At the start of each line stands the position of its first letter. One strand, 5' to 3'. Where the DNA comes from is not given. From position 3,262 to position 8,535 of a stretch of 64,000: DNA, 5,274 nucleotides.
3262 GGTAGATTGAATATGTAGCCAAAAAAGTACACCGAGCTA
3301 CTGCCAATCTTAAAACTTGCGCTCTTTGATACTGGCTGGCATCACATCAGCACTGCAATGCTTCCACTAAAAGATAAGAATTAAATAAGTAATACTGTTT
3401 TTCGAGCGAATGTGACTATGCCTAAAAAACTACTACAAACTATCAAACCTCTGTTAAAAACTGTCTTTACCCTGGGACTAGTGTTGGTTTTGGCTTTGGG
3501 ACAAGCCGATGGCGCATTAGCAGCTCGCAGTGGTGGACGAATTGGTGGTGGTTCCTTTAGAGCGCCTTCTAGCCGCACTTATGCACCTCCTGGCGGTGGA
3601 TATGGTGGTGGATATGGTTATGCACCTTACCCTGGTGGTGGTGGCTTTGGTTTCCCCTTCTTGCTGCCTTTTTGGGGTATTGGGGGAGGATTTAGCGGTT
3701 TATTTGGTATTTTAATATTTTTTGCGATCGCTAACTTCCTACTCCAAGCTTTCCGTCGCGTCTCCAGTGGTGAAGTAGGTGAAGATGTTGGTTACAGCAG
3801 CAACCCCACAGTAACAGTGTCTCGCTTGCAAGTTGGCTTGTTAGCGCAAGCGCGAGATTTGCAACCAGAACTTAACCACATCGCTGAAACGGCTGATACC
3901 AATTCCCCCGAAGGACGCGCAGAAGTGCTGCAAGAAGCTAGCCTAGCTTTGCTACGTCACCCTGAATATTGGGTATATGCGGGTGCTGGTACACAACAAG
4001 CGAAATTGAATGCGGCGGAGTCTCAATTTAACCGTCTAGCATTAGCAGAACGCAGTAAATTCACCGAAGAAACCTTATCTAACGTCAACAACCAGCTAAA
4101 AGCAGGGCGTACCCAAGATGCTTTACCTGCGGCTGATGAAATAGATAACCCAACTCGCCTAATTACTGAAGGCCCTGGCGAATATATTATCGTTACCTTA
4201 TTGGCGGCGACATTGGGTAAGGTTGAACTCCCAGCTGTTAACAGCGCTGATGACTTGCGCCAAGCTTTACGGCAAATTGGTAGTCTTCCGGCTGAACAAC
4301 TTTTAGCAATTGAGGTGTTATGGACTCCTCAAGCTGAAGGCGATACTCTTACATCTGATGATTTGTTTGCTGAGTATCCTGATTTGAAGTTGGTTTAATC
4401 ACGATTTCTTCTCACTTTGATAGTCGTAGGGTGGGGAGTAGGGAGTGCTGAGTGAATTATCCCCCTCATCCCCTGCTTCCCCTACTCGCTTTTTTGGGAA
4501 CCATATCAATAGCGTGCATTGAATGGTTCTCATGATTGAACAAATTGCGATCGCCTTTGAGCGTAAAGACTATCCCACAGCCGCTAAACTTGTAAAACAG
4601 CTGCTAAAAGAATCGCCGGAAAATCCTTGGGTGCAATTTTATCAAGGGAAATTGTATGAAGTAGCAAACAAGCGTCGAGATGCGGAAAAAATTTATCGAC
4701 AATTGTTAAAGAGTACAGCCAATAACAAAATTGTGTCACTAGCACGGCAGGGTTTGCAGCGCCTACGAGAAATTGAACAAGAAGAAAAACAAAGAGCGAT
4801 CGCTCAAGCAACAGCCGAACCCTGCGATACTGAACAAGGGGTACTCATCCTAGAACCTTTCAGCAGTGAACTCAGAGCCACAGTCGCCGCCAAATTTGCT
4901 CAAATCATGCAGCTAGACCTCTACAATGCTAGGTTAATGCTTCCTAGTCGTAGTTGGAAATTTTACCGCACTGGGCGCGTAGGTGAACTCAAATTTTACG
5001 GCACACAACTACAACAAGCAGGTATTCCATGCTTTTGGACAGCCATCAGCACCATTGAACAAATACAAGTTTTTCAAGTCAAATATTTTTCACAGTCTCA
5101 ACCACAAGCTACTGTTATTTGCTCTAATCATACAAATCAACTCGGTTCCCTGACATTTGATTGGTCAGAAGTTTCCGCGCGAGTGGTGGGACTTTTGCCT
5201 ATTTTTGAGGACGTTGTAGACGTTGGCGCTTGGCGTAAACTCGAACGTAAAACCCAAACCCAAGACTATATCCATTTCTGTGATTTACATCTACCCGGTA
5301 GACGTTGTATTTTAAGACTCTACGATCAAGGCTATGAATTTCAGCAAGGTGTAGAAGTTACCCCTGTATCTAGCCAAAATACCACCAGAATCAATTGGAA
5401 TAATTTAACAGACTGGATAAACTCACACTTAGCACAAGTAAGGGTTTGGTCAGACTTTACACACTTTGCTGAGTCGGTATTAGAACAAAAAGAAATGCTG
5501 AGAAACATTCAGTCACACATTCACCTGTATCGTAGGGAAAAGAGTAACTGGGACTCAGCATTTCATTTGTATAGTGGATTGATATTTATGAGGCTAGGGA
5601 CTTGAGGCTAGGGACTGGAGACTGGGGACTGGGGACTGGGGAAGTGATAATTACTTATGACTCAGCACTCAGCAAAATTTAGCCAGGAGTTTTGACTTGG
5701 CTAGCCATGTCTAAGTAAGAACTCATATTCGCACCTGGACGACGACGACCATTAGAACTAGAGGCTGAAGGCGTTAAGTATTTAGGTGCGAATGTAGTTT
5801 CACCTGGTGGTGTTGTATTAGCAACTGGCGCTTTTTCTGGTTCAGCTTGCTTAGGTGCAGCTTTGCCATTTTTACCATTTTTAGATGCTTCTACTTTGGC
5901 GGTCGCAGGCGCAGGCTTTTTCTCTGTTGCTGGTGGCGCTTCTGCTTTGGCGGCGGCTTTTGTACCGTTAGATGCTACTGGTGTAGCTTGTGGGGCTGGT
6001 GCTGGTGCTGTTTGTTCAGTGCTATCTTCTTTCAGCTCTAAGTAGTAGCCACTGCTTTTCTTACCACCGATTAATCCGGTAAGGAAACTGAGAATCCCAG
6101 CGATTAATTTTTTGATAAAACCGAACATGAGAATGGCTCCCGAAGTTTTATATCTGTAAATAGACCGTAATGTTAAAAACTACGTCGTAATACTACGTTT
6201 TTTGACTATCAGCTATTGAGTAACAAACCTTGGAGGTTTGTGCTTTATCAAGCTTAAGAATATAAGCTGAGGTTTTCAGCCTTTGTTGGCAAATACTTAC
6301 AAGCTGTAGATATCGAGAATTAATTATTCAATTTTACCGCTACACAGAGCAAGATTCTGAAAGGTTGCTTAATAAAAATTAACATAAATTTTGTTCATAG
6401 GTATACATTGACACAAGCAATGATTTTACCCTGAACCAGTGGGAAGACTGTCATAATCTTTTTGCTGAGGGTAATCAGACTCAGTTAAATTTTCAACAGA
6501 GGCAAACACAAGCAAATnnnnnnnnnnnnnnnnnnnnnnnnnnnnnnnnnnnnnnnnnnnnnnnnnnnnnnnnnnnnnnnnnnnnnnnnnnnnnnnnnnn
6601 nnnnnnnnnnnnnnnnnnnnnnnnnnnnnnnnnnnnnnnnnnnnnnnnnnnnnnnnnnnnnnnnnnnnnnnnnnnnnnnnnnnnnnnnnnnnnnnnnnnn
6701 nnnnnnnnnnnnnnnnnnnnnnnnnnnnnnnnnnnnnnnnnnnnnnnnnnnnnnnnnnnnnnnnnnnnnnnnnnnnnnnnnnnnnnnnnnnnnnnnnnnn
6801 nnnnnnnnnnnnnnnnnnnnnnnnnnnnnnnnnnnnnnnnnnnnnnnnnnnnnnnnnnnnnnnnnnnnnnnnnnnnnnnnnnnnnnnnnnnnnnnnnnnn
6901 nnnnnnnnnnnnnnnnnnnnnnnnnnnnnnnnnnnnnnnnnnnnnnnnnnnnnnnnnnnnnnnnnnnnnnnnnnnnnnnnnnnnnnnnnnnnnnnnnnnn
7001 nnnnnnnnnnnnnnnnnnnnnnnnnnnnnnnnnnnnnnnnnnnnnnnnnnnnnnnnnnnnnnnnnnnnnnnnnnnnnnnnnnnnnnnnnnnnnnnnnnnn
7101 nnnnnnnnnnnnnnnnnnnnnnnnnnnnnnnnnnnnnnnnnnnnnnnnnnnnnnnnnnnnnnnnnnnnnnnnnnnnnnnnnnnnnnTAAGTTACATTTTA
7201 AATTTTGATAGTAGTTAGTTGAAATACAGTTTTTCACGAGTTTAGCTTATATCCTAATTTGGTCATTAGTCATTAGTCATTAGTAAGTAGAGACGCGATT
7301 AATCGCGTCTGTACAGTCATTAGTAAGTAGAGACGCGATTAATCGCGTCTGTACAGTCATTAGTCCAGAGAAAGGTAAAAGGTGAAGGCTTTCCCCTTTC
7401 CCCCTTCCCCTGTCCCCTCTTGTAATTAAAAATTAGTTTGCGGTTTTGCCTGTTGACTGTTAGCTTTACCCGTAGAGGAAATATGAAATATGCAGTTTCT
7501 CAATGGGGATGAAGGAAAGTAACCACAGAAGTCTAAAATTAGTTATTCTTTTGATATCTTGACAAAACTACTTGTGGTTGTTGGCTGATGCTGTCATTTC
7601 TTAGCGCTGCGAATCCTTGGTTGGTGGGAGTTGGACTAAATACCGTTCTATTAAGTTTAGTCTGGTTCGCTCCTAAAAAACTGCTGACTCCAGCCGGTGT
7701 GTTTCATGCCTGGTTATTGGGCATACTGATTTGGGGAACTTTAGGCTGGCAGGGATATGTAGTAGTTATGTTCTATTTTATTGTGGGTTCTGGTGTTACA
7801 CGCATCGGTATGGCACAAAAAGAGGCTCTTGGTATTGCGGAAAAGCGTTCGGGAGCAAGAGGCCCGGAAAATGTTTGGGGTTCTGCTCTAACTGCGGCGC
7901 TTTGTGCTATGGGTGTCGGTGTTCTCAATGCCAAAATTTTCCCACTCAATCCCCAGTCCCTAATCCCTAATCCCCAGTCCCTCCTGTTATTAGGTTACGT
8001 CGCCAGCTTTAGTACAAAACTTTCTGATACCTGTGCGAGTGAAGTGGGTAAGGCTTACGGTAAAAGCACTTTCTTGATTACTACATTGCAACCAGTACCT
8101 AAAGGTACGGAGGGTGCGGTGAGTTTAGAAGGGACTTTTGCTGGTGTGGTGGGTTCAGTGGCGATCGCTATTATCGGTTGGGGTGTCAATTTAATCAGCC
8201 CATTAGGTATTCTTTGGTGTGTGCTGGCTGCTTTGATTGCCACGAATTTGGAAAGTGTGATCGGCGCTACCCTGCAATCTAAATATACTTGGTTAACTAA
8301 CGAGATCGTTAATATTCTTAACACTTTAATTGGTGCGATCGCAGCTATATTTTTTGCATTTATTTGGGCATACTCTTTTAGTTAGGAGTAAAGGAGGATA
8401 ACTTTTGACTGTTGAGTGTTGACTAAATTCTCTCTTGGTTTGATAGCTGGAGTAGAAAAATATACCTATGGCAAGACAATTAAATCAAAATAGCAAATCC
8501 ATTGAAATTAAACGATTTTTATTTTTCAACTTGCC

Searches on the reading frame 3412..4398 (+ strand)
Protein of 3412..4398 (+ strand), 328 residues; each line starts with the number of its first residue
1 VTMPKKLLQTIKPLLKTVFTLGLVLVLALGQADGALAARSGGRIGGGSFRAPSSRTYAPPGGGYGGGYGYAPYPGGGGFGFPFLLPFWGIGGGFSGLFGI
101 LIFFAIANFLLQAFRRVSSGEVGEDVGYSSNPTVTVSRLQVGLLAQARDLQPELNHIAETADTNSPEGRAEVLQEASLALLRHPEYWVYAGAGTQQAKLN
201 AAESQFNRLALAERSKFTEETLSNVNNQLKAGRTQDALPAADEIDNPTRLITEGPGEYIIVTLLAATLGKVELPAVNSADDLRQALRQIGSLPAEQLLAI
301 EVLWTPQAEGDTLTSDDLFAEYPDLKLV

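Call 34: search_protein_families(library=pfam, proteins=[window:3412-4398:+], max_evalue=0.00001)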
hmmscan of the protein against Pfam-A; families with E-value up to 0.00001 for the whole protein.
window:3412-4398:+ (328 aa): 1 family
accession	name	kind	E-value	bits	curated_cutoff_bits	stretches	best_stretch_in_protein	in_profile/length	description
PF07466.16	DUF1517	-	3.1e-70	236.4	23.3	1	134-327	2-183/184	Protein of unknown function (DUF1517)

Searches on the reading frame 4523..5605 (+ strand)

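Call 34: search_protein_families(library=pfam, proteins=[window:4523-5605:+], max_evalue=0.00001)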
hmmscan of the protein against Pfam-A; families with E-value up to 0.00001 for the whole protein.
window:4523-5605:+ (360 aa): 1 family
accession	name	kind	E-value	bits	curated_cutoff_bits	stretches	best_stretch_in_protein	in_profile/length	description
PF14559.12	TPR_19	-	4.5e-07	30.5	25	1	11-69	1-59/68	Tetratricopeptide repeat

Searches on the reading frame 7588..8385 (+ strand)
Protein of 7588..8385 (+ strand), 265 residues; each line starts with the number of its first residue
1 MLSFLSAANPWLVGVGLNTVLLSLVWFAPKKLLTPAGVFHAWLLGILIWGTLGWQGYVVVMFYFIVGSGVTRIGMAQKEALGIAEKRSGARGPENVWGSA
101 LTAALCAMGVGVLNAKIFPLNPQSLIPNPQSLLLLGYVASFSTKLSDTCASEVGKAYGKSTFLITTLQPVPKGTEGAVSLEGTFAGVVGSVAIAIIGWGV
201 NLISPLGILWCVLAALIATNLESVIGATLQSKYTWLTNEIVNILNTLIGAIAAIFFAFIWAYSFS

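Call 34: search_protein_families(library=pfam, proteins=[window:7588-8385:+], max_evalue=0.00001)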
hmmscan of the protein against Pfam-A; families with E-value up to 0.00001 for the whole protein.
window:7588-8385:+ (265 aa): 1 family
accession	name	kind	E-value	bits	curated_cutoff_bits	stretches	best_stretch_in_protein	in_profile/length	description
PF01940.21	DUF92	-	9.4e-68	228.7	27.5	1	19-250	2-251/251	Integral membrane protein DUF92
